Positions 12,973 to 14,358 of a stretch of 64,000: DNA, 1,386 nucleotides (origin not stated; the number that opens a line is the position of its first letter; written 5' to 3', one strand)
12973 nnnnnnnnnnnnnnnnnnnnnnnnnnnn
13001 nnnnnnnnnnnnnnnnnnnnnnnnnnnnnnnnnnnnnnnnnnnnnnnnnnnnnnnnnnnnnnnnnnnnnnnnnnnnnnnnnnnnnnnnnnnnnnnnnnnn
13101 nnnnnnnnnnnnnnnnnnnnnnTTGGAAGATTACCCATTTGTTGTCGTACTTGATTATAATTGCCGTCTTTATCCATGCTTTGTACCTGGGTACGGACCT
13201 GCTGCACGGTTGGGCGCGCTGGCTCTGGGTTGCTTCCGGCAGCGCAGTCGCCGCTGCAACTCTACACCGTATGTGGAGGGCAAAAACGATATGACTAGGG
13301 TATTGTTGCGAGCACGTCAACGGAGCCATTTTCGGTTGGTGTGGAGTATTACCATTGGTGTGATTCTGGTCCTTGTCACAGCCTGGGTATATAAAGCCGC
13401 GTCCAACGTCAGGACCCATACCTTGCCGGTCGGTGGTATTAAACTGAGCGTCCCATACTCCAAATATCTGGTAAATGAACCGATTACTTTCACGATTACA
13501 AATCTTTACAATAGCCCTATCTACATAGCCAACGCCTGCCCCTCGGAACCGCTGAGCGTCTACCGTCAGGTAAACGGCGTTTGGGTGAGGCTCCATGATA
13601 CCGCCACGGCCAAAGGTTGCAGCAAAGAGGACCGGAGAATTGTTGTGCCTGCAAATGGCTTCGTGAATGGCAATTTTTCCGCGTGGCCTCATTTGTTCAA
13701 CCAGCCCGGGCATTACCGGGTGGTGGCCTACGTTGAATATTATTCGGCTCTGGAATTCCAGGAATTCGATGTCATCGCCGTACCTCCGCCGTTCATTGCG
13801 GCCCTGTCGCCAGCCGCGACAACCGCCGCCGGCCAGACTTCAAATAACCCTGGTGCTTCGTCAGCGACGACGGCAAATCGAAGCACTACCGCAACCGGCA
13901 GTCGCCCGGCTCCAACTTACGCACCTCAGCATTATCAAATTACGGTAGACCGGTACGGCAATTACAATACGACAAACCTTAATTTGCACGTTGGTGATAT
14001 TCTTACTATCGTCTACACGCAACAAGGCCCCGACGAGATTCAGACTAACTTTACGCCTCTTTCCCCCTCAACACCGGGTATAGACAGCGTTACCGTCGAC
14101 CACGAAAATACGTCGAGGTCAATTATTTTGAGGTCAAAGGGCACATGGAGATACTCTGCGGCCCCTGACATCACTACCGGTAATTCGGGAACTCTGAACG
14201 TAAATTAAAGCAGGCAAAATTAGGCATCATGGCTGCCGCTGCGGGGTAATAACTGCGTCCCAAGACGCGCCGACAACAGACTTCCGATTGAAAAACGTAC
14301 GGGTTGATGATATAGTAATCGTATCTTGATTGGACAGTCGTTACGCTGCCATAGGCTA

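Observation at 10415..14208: Split ferric-reductase/NOX-like module with its own flavin transferase, next to copper genes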

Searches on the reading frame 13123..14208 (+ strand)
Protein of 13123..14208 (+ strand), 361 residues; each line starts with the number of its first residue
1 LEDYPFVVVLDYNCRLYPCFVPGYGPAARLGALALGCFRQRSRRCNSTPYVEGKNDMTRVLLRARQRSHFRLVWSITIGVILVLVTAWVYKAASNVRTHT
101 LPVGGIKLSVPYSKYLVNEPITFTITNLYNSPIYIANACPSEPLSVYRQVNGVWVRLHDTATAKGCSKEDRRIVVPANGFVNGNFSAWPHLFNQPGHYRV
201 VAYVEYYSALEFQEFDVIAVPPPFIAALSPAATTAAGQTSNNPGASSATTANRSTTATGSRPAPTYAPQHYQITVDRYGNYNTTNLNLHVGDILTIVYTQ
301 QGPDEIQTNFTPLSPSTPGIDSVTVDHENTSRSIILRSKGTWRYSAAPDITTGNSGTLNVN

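Call 3: search_protein_families(library=pfam, proteins=[window:13123-14208:+], max_evalue=0.01)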
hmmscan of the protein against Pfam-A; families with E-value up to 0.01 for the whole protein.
window:13123-14208:+ (361 aa): 0 families

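Call 4: search_protein_families(library=ncbifam, proteins=[window:13123-14208:+], max_evalue=0.01)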
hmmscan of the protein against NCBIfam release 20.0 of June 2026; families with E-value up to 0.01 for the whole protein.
window:13123-14208:+ (361 aa): 0 families

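Call 8: search_protein_families(library=pfam, proteins=[window:13291-14208:+], max_evalue=10)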
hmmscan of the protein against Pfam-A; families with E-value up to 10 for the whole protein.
window:13291-14208:+ (305 aa): 1 family
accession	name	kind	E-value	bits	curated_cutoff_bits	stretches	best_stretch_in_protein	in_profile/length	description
PF20251.4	Big_14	-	0.028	14.8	27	1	50-150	5-97/104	Bacterial Ig-like domain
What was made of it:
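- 13291..14208 (+): Membrane-anchored exoprotein: TM helix, beta-sandwich domain 1 (aa 50-162), disordered S/T/A linker (aa 176-205), beta-sandwich domain 2 (aa 214-304). Weak Big_14 hit (call 8).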

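Call 39: find_homologous_proteins(query=window:13291-14208:+, max_evalue=0.001)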
Query window:13291-14208:+ (305 aa): 21 proteins with E <= 0.001 among 5700 candidates.
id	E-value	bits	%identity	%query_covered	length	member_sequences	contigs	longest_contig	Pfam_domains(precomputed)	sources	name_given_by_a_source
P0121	1.4e-201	686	100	100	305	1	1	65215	-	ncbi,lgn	-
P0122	7.5e-105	368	55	100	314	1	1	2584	-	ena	-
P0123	1.2e-98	348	55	99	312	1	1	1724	-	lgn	-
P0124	9.9e-91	322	50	100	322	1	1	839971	-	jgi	jgi:hypothetical protein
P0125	1.3e-86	308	50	100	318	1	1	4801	-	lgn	-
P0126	1.6e-85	305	49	100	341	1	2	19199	-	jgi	jgi:hypothetical protein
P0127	3.3e-84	300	48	100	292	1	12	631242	-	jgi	jgi:plastocyanin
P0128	7.0e-81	290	51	95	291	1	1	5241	-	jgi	jgi:plastocyanin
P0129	9.1e-80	286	46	100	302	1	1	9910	-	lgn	-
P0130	2.5e-72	261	44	100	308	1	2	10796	-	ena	-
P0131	3.3e-70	254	64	58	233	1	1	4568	-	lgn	-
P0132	1.4e-67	246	40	100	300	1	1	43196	-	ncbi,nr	ncbi:hypothetical protein KDA23_05945 [Candidatus Saccharibacteria bacterium]|nr:hypothetical protei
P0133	7.0e-67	244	40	100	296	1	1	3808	-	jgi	jgi:hypothetical protein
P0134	6.7e-62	227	59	54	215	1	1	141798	-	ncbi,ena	-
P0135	6.9e-59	217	38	95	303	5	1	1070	-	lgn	-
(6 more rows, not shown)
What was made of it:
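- Checked: It runs to 14208 (305 aa, identical to a called NCBI protein, call 39).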

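Call 49: predict_structure(alignment_id=A4)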
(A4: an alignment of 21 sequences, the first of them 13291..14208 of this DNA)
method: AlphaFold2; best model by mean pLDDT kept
length: 305 residues; sequences in the alignment: 21
mean_pLDDT: 84.2   pTM: 0.46
mean pLDDT of the five models: 84.2, 82.9, 82.7, 81.7, 79.2
residues with pLDDT >= 90: 182; 70-90: 69; 50-70: 24; < 50: 30
segments of 3 or more residues with pLDDT < 50: 176-205
pLDDT, mean of each block of 10 residues (from residue 1): 77 92 97 88 72 95 94 91 84 97 85 78 93 94 91 89 89 52 41 38 54 95 94 97 82 94 94 94 96 82 97
secondary structure, 60 per line:
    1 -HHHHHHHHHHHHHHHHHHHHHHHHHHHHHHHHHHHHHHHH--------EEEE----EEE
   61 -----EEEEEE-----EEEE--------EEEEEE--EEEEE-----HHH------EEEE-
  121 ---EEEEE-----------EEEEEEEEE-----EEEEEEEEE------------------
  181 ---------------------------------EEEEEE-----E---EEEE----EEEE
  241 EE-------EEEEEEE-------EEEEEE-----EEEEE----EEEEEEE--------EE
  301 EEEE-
elements in order: H2-41 E50-53 E58-60 E66-71 E77-80 E89-94 E97-101 E116-119 E124-128 E140-148 E154-162 E214-219 E229-232 E237-242 E250-256 E264-269 E275-279 E284-290 E299-304
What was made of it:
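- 13291..14208 (+): AF2 pLDDT 84 (call 49).
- Checked: It is not simply 'Ser/Thr-rich': it has an N-terminal TM helix, two confident beta-sandwich domains and a disordered S/T/A linker (call 49).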

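Call 53: fold_search(model_id=the predicted structure, library=pdb)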
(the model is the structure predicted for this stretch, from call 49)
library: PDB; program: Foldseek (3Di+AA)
matches with E <= 10: 1889; with E <= 0.001: 295
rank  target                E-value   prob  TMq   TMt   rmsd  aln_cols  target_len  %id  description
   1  6fdj_E                1.4e-07  1.00  0.26  0.28  14.6       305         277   13  Crystal Structure of Two-Domain Laccase mutant H165A from Streptomyces griseoflavus with high copper ions occupancy (released 2019-01-30)
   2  6yzd_CCC              1.8e-07  1.00  0.25  0.27  14.7       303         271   12  Crystal structure of the M295A variant of Ssl1 (released 2021-05-12)
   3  6zip_F                1.9e-07  1.00  0.25  0.27  14.6       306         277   13  Crystal Structure of Two-Domain Laccase mutant R240A from Streptomyces griseoflavus (released 2021-05-05)
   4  7pu0_B                2.1e-07  1.00  0.25  0.26  14.8       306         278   13  Crystal Structure of Two-Domain Laccase mutant H165A/M199G from Streptomyces griseoflavus (released 2022-01-19)
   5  3kw8                  2.3e-07  1.00  0.25  0.27  14.9       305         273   14  Two-domain laccase from Streptomyces coelicolor at 2.3 A resolution (released 2010-12-08)
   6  4wtq_A                2.3e-07  1.00  0.24  0.27  16.0       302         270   12  Structure of the Ssl1 laccase mutant M295L (released 2015-12-23)
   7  8p9v_C                2.5e-07  1.00  0.25  0.27  15.0       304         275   13  Crystal Structure of Two-Domain Laccase mutant M199G/R240H/D268N from Streptomyces griseoflavus (released 2024-04-10)
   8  5lhl_C                2.5e-07  1.00  0.25  0.27  14.7       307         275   13  Crystal Structure of Two-Domain Laccase from Streptomyces griseoflavus (released 2017-08-16)
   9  7pen_A                3.1e-07  1.00  0.25  0.27  14.7       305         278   13  Crystal Structure of Two-Domain Laccase mutant Y230A from Streptomyces griseoflavus (released 2022-01-19)
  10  6rhq_C                3.2e-07  1.00  0.25  0.27  14.6       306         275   13  Crystal Structure of Two-Domain Laccase mutant I170A from Streptomyces griseoflavus (released 2019-07-17)
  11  5o3k_C                3.2e-07  1.00  0.25  0.27  15.6       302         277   12  Crystal Structure of mutant M54L/M64L/M96L of Two-Domain Laccase from Streptomyces griseoflavus with 1 mM copper sulfa (released 2018-03-28)
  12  6zij_A                3.4e-07  1.00  0.25  0.28  14.6       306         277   13  Crystal Structure of Two-Domain Laccase mutant R240H from Streptomyces griseoflavus (released 2021-05-05)
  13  5o4i_L                3.4e-07  1.00  0.25  0.27  14.7       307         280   13  Crystal Structure of mutant M54L/M64L/M96L of Two-Domain Laccase from Streptomyces griseoflavus dialyzed against solut (released 2018-03-28)
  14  7pen_B                3.4e-07  1.00  0.25  0.27  14.6       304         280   13  Crystal Structure of Two-Domain Laccase mutant Y230A from Streptomyces griseoflavus (released 2022-01-19)
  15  7pes_E                3.4e-07  1.00  0.25  0.27  14.7       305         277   13  Crystal Structure of Two-Domain Laccase mutant M199G from Streptomyces griseoflavus (released 2022-01-19)
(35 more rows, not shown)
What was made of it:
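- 13291..14208 (+): Foldseek matches two-domain laccases at E about 1e-7 (cupredoxin fold) (call 53).
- ORF4 has a cupredoxin-like fold (call 53).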

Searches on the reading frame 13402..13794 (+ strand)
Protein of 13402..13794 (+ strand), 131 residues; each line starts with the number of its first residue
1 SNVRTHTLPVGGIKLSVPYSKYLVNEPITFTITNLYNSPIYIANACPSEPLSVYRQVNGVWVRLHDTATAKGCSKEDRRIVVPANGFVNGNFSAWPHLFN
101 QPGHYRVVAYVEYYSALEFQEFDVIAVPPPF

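Call 58: find_homologous_proteins(query=A5, max_evalue=0.001)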
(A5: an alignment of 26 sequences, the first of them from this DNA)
Query A5 (26 sequences) (131 aa, profile of the alignment): 66 proteins with E <= 0.001 among 286 candidates.
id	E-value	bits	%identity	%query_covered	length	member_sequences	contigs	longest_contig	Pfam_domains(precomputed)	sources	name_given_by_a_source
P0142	1.7e-51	191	60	98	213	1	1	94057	-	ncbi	-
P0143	1.7e-51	191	59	98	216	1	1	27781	-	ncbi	ncbi:MAG: hypothetical protein ABI716_00110 [Candidatus Saccharibacteria bacterium]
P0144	4.8e-51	190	63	98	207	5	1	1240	-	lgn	-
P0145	5.0e-51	190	59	97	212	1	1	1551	-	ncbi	-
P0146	9.6e-51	189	61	99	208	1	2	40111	-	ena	-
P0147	1.3e-50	188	58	99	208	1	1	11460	-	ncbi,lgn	-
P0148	5.1e-50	187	60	99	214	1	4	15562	-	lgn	-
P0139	7.3e-50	186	64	98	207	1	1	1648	-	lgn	-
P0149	1.3e-49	185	56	95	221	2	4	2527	-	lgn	-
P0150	2.2e-49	184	45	92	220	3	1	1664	-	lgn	-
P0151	5.6e-49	183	63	98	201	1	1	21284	-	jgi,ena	-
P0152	1.5e-48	182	62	96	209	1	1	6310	-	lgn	-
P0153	4.6e-48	180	38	95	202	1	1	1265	-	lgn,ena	-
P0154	5.8e-48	180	40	99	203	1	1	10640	-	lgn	-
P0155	7.0e-48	180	38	95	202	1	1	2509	-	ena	-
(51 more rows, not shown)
